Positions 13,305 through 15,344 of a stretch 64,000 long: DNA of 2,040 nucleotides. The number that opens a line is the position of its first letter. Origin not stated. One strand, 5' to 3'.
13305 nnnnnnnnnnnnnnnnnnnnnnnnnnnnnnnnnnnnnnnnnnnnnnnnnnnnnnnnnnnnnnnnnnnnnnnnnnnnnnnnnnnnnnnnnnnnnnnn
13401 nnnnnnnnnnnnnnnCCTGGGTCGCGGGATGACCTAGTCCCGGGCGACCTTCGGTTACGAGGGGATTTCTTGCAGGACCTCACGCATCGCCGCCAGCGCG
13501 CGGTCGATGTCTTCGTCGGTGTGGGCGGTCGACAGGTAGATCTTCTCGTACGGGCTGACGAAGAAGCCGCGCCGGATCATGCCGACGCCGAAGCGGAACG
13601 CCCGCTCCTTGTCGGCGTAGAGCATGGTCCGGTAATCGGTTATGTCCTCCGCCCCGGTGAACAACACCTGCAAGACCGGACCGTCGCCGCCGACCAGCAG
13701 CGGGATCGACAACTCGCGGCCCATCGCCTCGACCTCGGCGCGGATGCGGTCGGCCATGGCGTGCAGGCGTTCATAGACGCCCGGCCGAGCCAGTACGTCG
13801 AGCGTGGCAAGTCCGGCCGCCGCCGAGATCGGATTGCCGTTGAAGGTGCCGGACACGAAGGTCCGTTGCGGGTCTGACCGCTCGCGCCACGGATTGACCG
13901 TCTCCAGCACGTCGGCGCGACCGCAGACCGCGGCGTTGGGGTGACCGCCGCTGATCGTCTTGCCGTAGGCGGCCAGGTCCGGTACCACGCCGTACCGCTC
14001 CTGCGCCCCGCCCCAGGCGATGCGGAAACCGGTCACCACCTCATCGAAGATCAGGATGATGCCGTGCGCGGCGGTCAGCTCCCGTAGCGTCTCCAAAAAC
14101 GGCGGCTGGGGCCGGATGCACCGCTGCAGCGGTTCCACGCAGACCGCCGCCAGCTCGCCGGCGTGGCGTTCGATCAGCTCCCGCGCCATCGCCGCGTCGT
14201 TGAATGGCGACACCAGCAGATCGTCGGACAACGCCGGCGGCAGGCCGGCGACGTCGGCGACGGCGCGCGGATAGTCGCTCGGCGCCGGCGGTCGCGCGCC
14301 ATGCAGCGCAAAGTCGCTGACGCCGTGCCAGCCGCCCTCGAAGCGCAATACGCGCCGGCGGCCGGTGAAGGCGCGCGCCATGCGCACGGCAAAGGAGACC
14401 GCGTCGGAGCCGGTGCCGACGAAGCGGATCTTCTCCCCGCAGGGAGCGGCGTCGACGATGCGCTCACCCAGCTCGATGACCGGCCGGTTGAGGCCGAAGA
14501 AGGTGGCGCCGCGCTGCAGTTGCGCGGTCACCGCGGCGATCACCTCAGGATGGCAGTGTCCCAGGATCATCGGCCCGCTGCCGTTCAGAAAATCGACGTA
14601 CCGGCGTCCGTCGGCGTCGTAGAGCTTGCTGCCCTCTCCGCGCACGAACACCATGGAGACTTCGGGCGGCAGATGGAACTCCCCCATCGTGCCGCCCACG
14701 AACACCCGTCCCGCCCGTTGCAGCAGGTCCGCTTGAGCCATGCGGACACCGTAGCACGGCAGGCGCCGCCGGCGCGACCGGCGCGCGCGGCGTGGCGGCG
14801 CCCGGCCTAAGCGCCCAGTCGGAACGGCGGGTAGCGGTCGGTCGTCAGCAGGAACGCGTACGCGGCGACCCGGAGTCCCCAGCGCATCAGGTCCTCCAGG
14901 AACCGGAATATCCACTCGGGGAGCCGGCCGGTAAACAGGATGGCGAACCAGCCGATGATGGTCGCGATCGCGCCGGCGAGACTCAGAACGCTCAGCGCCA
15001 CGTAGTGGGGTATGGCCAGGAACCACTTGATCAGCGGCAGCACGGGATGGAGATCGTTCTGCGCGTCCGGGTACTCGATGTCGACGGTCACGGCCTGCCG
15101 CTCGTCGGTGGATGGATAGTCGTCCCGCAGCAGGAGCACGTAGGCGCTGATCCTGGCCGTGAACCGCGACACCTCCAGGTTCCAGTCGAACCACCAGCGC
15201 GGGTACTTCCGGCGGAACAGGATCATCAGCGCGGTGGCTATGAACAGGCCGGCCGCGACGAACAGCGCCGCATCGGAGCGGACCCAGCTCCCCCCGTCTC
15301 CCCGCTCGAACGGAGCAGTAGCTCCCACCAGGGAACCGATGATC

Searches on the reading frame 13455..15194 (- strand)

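Call 33: search_protein_families(library=pfam, proteins=[window:13455-15194:-], max_evalue=0.00001)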
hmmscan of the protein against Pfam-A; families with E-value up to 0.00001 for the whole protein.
window:13455-15194:- (579 aa): 1 family
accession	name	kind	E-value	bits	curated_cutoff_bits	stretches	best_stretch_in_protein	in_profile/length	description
PF00202.27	Aminotran_3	-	9.2e-56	189.7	30.5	1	180-496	10-334/403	Aminotransferase class-III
